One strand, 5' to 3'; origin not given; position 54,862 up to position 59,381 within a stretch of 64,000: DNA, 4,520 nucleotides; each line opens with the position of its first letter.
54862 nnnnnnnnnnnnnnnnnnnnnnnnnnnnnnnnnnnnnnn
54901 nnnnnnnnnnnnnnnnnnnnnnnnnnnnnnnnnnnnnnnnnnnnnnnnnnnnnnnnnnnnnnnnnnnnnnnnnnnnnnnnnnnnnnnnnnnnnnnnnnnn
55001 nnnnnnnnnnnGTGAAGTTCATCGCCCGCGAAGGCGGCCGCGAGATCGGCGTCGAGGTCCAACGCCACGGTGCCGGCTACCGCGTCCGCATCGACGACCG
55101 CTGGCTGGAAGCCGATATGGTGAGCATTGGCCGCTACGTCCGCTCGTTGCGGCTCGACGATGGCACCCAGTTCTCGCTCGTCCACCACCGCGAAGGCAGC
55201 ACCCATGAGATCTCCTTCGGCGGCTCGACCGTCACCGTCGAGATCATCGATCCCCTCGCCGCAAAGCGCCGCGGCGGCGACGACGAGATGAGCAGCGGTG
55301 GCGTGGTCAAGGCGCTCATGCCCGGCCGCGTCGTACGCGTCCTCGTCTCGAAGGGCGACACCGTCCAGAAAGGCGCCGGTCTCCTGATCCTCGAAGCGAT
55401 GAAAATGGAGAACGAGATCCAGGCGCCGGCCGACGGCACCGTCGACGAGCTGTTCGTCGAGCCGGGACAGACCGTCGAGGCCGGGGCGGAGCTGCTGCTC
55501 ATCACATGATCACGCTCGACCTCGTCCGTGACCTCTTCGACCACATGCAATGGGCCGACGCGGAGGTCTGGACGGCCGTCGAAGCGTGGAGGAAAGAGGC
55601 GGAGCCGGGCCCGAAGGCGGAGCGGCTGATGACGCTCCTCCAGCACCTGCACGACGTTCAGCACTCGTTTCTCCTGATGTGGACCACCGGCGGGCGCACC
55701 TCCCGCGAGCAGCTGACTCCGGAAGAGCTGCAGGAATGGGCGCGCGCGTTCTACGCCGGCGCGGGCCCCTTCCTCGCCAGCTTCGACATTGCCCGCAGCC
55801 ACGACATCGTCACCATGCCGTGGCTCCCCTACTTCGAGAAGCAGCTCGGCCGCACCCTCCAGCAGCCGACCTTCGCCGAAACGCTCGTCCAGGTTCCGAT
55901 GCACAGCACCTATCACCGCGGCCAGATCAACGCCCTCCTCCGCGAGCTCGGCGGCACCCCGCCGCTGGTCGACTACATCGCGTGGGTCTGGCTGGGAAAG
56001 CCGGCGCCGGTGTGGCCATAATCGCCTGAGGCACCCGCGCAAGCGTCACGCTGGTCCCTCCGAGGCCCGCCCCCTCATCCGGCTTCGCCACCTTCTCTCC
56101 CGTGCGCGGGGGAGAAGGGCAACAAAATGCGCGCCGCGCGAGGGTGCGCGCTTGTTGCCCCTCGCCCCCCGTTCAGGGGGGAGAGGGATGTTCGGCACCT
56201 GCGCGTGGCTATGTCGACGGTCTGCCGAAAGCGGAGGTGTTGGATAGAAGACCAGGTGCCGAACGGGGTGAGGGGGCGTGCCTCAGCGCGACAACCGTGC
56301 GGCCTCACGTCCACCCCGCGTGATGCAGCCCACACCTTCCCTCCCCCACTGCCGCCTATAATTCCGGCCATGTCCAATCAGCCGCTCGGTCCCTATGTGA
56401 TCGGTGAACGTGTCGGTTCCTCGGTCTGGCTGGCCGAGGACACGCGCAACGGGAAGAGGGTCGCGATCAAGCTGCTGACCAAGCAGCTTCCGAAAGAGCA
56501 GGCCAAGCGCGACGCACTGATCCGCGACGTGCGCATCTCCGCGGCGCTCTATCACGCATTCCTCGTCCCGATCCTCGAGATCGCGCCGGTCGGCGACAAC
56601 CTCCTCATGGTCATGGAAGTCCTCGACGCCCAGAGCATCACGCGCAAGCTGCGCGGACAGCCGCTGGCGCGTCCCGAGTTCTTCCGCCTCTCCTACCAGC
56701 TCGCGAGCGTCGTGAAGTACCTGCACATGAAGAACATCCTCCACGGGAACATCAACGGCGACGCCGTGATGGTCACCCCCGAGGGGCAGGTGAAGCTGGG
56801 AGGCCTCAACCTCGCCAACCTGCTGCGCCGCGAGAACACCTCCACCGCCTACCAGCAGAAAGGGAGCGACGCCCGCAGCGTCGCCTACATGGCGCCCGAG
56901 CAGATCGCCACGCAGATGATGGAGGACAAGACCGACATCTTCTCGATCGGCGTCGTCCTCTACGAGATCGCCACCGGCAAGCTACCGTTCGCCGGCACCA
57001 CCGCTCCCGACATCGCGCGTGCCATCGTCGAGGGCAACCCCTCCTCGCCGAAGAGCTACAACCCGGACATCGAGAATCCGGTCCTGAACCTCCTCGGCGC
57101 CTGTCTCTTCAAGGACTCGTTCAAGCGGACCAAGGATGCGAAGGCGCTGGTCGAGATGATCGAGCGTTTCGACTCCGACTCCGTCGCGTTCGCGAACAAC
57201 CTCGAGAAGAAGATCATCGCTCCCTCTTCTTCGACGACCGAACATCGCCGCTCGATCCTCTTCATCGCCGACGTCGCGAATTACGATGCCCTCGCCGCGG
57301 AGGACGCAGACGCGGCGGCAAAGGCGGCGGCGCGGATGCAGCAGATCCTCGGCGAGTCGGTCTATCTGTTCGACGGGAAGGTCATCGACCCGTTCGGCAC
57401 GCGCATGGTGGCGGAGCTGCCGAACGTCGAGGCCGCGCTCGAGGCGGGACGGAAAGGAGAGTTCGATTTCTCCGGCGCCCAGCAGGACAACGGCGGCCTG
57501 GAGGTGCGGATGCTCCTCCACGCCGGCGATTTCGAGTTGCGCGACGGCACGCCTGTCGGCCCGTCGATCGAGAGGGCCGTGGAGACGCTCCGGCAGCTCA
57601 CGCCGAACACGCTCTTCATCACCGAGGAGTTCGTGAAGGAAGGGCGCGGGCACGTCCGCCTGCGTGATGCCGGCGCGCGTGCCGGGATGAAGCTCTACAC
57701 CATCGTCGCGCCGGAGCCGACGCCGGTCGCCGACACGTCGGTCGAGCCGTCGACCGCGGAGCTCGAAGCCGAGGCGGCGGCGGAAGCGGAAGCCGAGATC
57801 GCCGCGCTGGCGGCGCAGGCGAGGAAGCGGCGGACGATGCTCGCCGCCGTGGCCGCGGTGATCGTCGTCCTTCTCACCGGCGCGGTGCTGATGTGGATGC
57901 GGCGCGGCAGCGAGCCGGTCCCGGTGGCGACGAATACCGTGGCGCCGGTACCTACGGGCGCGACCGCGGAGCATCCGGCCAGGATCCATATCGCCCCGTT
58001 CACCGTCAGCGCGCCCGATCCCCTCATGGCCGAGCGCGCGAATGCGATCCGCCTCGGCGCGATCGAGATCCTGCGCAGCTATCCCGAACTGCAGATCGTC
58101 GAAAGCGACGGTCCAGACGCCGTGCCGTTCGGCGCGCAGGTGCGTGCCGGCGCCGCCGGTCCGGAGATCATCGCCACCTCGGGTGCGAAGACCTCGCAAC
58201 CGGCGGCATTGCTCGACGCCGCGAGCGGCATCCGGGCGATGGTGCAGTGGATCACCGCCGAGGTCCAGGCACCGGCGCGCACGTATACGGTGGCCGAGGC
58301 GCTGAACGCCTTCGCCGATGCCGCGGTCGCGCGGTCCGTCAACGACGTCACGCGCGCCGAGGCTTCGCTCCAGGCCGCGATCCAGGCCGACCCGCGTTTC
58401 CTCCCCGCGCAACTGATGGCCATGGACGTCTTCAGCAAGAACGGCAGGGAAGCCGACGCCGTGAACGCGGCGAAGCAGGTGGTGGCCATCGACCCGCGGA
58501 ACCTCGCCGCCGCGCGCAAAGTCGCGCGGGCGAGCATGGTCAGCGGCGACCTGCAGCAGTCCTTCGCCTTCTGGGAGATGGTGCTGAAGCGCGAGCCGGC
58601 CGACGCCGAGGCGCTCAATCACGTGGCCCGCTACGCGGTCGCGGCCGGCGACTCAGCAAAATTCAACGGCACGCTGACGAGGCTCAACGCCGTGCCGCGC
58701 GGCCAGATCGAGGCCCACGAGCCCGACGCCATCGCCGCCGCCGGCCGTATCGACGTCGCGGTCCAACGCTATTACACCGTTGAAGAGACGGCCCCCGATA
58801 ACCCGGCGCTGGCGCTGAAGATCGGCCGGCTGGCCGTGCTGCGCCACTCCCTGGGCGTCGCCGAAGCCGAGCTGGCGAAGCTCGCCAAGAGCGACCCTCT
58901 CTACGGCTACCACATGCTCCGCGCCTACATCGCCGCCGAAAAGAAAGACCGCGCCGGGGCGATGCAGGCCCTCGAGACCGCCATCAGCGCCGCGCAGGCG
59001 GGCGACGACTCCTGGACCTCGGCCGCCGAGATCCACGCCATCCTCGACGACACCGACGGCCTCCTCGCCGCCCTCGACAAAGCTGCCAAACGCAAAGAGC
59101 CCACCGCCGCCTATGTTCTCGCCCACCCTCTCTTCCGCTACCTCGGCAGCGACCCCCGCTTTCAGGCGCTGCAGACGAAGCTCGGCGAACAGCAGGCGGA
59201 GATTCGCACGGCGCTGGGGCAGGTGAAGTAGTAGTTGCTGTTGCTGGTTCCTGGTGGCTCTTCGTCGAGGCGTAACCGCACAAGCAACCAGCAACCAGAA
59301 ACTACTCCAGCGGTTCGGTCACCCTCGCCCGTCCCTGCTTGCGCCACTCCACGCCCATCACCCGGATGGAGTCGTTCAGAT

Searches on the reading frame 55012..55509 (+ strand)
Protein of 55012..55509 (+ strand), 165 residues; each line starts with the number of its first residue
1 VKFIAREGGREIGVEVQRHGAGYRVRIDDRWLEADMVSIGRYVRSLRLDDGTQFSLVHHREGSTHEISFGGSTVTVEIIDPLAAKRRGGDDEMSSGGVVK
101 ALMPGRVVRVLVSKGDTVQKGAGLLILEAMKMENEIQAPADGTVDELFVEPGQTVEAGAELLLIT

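Call 24: search_protein_families(library=pfam, proteins=[window:55012-55509:+], max_evalue=0.001)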
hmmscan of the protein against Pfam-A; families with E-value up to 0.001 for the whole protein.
window:55012-55509:+ (165 aa): 4 families
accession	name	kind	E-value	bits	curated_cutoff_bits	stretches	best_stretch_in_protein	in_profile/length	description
PF00364.28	Biotin_lipoyl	-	1.1e-19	70.5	22.1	1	99-164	3-73/73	Biotin-requiring enzyme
PF13533.13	Biotin_lipoyl_2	-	2.8e-09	37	29.8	0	102-121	6-25/32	Biotin-lipoyl like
PF13437.12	HlyD_3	-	6.9e-06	27.2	22.2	0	136-164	2-30/106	HlyD family secretion protein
PF16576.10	HlyD_D23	-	2.5e-05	24.1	30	0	133-164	108-139/214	Barrel-sandwich domain of CusB or HlyD membrane-fusion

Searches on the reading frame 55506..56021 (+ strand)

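Call 24: search_protein_families(library=pfam, proteins=[window:55506-56021:+], max_evalue=0.001)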
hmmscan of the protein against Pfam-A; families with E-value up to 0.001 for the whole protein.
window:55506-56021:+ (171 aa): 1 family
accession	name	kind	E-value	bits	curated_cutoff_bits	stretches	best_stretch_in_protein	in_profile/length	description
PF05163.17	DinB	-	1.3e-14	54.9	23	1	9-159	7-156/165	DinB family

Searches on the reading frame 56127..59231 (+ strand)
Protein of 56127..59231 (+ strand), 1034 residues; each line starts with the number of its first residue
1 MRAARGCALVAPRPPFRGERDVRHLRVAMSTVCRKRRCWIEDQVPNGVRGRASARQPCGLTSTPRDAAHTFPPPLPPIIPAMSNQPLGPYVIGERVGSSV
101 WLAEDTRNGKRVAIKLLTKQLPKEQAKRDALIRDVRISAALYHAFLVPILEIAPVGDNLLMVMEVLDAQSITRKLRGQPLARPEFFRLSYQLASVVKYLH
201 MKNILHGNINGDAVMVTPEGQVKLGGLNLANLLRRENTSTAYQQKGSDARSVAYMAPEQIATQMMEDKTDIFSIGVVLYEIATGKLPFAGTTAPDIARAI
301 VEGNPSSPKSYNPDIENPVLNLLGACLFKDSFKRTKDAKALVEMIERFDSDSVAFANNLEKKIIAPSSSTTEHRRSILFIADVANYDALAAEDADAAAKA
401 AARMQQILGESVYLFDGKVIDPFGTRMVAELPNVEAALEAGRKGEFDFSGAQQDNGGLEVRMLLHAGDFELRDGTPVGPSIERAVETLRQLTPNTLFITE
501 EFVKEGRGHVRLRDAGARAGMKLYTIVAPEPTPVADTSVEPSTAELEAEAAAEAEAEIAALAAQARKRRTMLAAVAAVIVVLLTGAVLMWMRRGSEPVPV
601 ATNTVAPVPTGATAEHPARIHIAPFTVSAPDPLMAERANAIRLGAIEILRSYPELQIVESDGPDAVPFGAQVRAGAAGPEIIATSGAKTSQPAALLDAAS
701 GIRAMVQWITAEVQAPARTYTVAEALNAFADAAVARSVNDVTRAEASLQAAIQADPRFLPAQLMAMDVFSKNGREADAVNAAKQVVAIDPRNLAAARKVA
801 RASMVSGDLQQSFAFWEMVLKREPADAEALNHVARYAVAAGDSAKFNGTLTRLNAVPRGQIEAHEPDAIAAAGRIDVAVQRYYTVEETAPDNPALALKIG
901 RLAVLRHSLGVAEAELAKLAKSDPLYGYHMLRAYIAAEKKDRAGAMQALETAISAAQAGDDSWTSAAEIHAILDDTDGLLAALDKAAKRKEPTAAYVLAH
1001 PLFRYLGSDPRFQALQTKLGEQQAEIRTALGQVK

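Call 24: search_protein_families(library=pfam, proteins=[window:56127-59231:+], max_evalue=0.001)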
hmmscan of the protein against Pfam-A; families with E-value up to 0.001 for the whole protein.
window:56127-59231:+ (1034 aa): 3 families
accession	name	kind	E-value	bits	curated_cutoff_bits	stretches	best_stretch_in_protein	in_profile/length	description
PF00069.31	Pkinase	-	2.5e-32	112.8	31.7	1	92-336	7-253/263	Protein kinase domain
PF07714.23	PK_Tyr_Ser-Thr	-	1.3e-30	107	23.1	1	98-336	17-250/258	Protein tyrosine and serine/threonine kinase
PF14531.12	Kinase-like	-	5.3e-07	29.6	25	1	158-292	124-255/289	Kinase-like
